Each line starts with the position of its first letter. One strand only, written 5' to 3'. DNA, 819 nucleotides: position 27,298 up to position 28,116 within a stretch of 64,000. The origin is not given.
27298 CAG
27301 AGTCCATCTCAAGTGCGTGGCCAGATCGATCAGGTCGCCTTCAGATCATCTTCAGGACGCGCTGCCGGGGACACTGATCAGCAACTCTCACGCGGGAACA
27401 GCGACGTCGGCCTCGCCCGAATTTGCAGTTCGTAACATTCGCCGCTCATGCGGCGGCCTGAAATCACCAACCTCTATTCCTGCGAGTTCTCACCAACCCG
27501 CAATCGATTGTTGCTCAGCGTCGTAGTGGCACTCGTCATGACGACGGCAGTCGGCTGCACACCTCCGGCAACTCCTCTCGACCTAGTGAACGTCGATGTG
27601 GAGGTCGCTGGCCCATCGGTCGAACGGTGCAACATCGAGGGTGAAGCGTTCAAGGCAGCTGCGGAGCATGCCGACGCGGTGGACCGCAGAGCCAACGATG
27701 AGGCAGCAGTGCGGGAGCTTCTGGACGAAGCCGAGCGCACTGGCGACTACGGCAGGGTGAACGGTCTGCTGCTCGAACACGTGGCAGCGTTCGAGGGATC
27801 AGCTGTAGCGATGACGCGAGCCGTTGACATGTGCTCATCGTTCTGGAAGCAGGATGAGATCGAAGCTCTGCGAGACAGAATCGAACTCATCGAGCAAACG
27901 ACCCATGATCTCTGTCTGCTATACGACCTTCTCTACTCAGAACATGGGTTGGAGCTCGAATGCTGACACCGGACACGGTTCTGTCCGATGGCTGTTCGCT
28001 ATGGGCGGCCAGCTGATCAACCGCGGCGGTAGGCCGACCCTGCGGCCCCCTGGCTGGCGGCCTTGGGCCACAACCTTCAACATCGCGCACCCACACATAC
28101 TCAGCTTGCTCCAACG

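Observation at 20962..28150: About 7 kb lower-GC block between argG and icd: candidate defence island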

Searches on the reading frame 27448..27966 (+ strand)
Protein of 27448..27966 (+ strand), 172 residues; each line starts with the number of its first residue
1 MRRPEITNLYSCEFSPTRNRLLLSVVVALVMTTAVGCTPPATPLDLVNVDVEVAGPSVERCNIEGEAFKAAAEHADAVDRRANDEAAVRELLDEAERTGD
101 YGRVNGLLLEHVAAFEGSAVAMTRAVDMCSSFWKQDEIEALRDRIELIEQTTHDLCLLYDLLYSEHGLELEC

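Call 6: search_protein_families(library=pfam, proteins=[window:27448-27966:+], max_evalue=0.1)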
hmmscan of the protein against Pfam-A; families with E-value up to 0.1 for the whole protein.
window:27448-27966:+ (172 aa): 0 families

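Call 7: search_protein_families(library=padloc, proteins=[window:27448-27966:+], max_evalue=0.1)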
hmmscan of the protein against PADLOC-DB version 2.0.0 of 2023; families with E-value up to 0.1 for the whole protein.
window:27448-27966:+ (172 aa): 0 families

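Call 9: search_protein_families(library=ncbifam, proteins=[window:27448-27966:+], max_evalue=0.1)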
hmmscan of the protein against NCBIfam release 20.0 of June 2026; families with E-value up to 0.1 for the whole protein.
window:27448-27966:+ (172 aa): 1 family
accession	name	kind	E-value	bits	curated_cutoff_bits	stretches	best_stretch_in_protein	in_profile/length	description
NF040598.1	Ala_zip_lipo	subfamily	0.035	14.6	43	1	21-87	2-74/90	Lpp/OprI family alanine-zipper lipoprotein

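Call 10: search_protein_families(library=phrogs, proteins=[window:27448-27966:+], max_evalue=0.1)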
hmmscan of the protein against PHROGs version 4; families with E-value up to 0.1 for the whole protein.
window:27448-27966:+ (172 aa): 0 families

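Call 100: search_dna_similar(query=window:27448-27966:+, collection=plasmids, mode=protein, max_evalue=0.001, max_rows=8)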
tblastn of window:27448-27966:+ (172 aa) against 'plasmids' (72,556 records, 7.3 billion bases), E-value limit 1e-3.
No match.
